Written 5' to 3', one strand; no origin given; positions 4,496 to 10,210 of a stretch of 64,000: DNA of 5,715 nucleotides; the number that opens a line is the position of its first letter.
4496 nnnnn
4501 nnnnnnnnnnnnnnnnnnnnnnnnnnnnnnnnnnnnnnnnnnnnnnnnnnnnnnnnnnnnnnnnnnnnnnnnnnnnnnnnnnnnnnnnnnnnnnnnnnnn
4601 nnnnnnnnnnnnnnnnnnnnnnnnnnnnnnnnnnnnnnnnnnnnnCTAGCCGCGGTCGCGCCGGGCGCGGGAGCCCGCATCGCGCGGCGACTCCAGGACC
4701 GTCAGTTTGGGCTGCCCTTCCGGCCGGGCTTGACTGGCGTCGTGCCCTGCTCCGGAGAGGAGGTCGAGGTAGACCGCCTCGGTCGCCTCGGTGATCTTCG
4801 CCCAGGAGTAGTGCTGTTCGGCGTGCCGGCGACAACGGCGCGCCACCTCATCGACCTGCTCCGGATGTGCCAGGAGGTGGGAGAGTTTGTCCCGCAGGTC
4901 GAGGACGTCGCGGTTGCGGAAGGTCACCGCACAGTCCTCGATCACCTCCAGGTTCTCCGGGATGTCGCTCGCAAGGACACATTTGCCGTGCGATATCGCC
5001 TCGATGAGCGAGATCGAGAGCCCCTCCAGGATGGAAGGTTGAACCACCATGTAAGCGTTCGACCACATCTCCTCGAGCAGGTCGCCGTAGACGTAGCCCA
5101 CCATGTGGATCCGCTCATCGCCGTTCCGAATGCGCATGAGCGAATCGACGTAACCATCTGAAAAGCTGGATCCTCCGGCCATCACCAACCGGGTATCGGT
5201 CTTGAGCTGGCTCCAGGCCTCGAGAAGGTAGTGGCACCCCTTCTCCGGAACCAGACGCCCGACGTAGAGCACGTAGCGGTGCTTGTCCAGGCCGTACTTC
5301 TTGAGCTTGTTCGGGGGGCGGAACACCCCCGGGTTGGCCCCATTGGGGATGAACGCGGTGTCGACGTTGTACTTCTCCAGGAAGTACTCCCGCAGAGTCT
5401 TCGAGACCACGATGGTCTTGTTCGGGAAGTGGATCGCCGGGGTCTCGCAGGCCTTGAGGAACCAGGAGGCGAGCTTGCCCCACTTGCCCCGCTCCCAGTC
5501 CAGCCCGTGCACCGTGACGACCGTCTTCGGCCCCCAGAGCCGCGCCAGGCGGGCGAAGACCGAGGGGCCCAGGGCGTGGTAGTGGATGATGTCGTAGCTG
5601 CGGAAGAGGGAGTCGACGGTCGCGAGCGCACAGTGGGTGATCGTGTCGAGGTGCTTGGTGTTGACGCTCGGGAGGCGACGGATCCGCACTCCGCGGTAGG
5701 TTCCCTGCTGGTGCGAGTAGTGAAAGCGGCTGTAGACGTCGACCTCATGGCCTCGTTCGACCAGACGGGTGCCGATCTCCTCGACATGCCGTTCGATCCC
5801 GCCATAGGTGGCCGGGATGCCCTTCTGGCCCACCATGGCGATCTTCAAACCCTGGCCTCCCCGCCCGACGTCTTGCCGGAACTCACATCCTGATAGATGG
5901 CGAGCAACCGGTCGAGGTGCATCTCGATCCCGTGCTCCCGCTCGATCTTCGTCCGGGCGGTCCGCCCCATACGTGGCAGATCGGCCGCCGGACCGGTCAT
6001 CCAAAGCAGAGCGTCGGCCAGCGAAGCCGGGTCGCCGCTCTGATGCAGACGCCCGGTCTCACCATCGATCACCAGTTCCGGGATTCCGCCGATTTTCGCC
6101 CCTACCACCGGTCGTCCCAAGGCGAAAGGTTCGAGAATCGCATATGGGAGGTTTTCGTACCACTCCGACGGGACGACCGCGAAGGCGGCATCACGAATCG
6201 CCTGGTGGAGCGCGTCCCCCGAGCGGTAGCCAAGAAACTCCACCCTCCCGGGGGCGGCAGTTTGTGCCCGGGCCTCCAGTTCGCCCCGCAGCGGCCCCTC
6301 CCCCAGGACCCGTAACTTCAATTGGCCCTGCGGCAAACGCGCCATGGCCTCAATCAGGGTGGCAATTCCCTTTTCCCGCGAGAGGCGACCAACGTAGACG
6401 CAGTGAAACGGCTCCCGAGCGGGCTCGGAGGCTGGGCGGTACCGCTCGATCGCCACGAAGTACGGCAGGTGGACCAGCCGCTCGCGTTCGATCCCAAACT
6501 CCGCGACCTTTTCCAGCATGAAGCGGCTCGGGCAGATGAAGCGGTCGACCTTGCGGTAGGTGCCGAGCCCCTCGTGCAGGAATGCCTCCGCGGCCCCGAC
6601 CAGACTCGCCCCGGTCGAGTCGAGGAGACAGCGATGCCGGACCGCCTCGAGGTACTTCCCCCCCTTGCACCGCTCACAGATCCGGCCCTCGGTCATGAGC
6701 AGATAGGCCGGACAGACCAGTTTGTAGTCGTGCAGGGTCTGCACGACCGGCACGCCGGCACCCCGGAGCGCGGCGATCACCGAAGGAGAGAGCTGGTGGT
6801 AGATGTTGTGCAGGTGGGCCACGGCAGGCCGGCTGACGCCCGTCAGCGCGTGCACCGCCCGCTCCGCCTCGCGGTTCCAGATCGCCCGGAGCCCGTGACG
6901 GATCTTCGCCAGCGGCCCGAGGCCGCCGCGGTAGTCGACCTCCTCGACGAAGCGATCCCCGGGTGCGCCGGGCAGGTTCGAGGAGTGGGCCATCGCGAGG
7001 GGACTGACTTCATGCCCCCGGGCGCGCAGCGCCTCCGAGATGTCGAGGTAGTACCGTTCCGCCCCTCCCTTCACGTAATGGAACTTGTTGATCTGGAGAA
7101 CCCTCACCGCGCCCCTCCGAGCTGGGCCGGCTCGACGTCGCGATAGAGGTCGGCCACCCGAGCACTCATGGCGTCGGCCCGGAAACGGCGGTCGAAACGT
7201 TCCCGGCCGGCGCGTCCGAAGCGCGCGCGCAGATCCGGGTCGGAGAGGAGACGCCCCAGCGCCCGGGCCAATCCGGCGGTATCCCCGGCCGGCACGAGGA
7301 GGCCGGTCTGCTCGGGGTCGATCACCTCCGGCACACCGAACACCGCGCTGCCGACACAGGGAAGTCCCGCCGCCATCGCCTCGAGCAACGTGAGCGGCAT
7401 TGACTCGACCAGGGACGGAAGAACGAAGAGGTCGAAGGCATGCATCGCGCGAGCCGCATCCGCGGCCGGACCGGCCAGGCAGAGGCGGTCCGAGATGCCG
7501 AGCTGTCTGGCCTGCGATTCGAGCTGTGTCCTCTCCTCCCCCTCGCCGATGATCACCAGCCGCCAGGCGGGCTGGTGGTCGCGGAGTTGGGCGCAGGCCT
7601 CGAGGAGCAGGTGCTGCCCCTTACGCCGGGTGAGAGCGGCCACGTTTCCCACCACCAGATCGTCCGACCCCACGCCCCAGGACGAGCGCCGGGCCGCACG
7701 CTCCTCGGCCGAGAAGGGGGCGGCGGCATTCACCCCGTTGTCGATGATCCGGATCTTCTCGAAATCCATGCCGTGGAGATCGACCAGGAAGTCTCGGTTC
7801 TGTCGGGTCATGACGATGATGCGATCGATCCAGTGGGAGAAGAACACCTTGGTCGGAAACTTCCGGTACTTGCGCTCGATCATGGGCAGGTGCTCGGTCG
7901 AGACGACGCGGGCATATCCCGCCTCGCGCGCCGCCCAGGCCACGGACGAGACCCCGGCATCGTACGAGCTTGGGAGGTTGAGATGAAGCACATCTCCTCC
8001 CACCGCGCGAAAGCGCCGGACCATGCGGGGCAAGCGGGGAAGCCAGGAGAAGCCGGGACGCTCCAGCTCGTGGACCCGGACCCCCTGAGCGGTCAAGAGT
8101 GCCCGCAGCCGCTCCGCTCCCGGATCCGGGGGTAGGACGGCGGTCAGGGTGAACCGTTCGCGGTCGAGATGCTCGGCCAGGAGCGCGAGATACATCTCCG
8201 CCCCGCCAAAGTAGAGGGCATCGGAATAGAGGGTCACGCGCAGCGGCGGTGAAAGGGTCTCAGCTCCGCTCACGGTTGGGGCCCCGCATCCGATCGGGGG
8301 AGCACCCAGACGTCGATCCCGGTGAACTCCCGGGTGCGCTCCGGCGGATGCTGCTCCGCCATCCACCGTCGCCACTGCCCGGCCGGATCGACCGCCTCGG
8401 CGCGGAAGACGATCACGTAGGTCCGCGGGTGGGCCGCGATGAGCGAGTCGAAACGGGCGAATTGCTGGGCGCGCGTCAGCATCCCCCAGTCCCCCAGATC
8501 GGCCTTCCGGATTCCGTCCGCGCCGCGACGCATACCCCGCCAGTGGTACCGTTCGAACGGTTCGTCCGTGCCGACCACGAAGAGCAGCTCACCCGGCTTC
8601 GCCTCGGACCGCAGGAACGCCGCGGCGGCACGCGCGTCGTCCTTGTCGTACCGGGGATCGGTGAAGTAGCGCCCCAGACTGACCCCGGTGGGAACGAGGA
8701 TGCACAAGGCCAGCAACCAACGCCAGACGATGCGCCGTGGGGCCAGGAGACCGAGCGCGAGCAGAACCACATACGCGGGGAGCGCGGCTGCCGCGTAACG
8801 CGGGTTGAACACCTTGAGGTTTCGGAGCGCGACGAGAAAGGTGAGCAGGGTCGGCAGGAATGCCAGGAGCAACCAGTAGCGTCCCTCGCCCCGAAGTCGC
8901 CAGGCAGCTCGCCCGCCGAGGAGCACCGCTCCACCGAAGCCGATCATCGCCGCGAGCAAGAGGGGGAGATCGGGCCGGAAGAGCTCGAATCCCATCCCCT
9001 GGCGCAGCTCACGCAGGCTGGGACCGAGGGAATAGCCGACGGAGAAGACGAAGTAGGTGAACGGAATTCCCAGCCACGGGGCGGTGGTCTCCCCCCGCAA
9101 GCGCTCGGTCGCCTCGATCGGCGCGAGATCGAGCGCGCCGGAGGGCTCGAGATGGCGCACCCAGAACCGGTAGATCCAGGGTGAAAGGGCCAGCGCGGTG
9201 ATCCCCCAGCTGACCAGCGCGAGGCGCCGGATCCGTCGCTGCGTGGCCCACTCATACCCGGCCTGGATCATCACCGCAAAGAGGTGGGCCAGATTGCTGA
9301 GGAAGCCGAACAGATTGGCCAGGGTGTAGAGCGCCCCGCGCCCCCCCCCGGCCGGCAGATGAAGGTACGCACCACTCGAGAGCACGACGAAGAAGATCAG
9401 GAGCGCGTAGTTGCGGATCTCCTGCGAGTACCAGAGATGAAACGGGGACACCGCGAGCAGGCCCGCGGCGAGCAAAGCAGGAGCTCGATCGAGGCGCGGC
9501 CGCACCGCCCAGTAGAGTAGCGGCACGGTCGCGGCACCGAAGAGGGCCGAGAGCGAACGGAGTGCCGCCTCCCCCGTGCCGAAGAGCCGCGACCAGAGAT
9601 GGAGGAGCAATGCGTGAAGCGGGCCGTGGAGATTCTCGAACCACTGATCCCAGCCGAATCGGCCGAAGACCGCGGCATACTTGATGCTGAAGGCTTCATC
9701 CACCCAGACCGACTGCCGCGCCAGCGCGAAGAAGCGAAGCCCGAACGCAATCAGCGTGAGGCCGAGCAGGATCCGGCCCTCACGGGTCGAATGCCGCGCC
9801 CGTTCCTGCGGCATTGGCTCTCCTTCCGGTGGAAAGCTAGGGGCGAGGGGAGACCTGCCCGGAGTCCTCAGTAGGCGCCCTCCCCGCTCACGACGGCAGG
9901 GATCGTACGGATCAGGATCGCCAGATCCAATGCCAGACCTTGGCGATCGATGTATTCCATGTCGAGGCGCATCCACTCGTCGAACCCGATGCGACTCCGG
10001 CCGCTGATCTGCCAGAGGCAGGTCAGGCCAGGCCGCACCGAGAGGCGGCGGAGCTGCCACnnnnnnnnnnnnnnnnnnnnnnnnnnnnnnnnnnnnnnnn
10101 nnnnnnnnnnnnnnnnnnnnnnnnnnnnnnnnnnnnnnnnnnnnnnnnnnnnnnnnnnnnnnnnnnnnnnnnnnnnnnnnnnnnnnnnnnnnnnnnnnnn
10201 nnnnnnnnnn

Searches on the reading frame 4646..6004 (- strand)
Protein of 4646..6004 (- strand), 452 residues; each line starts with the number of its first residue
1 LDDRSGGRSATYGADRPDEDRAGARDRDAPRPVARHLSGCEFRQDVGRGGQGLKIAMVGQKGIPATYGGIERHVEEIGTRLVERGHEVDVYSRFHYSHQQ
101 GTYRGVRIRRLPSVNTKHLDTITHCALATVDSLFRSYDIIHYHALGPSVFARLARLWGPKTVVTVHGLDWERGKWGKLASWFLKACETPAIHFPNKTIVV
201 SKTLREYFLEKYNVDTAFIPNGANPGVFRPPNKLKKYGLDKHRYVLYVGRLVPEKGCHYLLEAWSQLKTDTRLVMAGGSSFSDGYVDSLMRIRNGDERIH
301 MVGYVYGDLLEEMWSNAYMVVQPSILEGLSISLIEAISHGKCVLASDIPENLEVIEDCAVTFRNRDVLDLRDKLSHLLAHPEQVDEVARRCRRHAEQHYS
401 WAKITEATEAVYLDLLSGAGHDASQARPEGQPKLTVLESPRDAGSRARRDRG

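Call 51: search_protein_families(library=pfam, proteins=[window:4646-6004:-], max_evalue=0.001)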
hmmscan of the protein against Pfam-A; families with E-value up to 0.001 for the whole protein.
window:4646-6004:- (452 aa): 8 families
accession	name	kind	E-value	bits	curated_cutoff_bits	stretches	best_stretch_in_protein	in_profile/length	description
PF00534.26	Glycos_transf_1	-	2.2e-24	86.4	26.4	1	235-394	7-168/172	Glycosyl transferases group 1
PF13439.12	Glyco_transf_4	-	2.7e-24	86.5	28.5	1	67-225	1-168/170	Glycosyltransferase Family 4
PF13692.12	Glyco_trans_1_4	-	1.9e-22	80.5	27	1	243-379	2-141/142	Glycosyl transferases group 1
PF13579.12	Glyco_trans_4_4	-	1.2e-20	74.9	29.7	1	68-222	1-158/158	Glycosyl transferase 4-like domain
PF09314.17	DUF1972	-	9.2e-09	35.6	25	1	151-223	112-185/186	Domain of unknown function (DUF1972)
PF13524.12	Glyco_trans_1_2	-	4.5e-07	30.4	25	1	260-406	5-140/144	Glycosyl transferase-like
PF13477.12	Glyco_trans_4_2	-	4.1e-05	24.2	23.4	1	73-170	12-111/139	Glycosyl transferase 4-like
PF20706.3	GT4-conflict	-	0.00085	18.8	26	0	239-405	194-382/385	Family 4 Glycosyltransferase in conflict systems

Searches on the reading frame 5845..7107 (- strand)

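Call 51: search_protein_families(library=pfam, proteins=[window:5845-7107:-], max_evalue=0.001)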
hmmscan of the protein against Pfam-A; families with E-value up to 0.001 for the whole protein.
window:5845-7107:- (420 aa): 6 families
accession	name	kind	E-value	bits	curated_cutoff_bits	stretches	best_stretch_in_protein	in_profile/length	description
PF13692.12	Glyco_trans_1_4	-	5.1e-30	105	27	1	235-370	3-139/142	Glycosyl transferases group 1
PF00534.26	Glycos_transf_1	-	3e-29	102.2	26.4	1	221-370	3-155/172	Glycosyl transferases group 1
PF13439.12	Glyco_transf_4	-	3.3e-17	63.5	28.5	1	14-222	2-170/170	Glycosyltransferase Family 4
PF13579.12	Glyco_trans_4_4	-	9.3e-16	59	29.7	1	14-216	1-157/158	Glycosyl transferase 4-like domain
PF20706.3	GT4-conflict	-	2.5e-05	23.9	26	1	209-346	173-320/385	Family 4 Glycosyltransferase in conflict systems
PF13524.12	Glyco_trans_1_2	-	0.00091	19.6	25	0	250-402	4-143/144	Glycosyl transferase-like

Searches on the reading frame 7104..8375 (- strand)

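Call 51: search_protein_families(library=pfam, proteins=[window:7104-8375:-], max_evalue=0.001)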
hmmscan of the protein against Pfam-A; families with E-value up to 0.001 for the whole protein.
window:7104-8375:- (423 aa): 6 families
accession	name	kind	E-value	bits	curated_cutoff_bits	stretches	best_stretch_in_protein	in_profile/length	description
PF00534.26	Glycos_transf_1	-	3.1e-42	144.5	26.4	1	230-393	6-172/172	Glycosyl transferases group 1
PF13692.12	Glyco_trans_1_4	-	2.7e-37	128.6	27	1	241-379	3-142/142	Glycosyl transferases group 1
PF13439.12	Glyco_transf_4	-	3.4e-17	63.4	28.5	1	56-217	1-168/170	Glycosyltransferase Family 4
PF13579.12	Glyco_trans_4_4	-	4.7e-13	50.2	29.7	1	57-214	1-158/158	Glycosyl transferase 4-like domain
PF13524.12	Glyco_trans_1_2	-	2e-08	34.7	25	1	269-402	13-137/144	Glycosyl transferase-like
PF20706.3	GT4-conflict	-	2.8e-07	30.3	26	1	240-381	201-359/385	Family 4 Glycosyltransferase in conflict systems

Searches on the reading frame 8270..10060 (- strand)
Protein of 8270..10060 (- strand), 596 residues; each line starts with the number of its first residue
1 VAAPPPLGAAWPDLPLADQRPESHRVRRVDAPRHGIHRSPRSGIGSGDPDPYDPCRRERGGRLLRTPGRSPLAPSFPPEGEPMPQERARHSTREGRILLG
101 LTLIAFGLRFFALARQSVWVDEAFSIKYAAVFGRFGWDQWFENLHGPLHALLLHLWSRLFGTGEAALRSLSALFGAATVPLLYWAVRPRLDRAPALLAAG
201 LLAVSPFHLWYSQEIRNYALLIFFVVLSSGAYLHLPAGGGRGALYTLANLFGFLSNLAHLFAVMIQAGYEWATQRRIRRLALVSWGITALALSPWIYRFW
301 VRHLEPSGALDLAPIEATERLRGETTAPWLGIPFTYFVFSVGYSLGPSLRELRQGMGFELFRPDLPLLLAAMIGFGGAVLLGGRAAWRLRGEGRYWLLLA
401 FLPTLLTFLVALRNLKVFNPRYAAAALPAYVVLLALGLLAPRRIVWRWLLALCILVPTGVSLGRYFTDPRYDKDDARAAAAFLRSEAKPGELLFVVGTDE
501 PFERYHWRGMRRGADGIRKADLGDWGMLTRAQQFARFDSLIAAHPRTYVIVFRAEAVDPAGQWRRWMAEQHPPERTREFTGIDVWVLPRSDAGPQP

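Call 3: search_protein_families(library=pfam, proteins=[window:8270-10060:-], max_evalue=0.01)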
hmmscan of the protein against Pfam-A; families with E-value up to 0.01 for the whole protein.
window:8270-10060:- (596 aa): 2 families
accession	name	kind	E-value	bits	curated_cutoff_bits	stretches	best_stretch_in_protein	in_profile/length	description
PF13231.12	PMT_2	-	1.4e-08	35.6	26.1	1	145-263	2-120/160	Dolichyl-phosphate-mannose-protein mannosyltransferase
PF02366.24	PMT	-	1.8e-05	24.8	22.7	1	162-232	80-151/245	Dolichyl-phosphate-mannose-protein mannosyltransferase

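Call 4: search_protein_families(library=ncbifam, proteins=[window:8270-10060:-], max_evalue=0.01)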
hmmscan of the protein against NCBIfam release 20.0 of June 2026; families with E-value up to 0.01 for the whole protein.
window:8270-10060:- (596 aa): 3 families
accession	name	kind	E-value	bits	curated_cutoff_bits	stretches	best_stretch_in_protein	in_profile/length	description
TIGR03663.1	TIGR03663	subfamily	9.5e-14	51.2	126.25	1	101-232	7-137/435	flippase activity-associated protein Agl23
NF052499.1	MnslTaseMT1671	equivalog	2.5e-06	26.2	900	1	111-290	42-226/523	mannosyltransferase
TIGR04154.1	archaeo_STT3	subfamily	0.0019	16.6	450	1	165-210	96-141/831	oligosaccharyl transferase, archaeosortase A system-associated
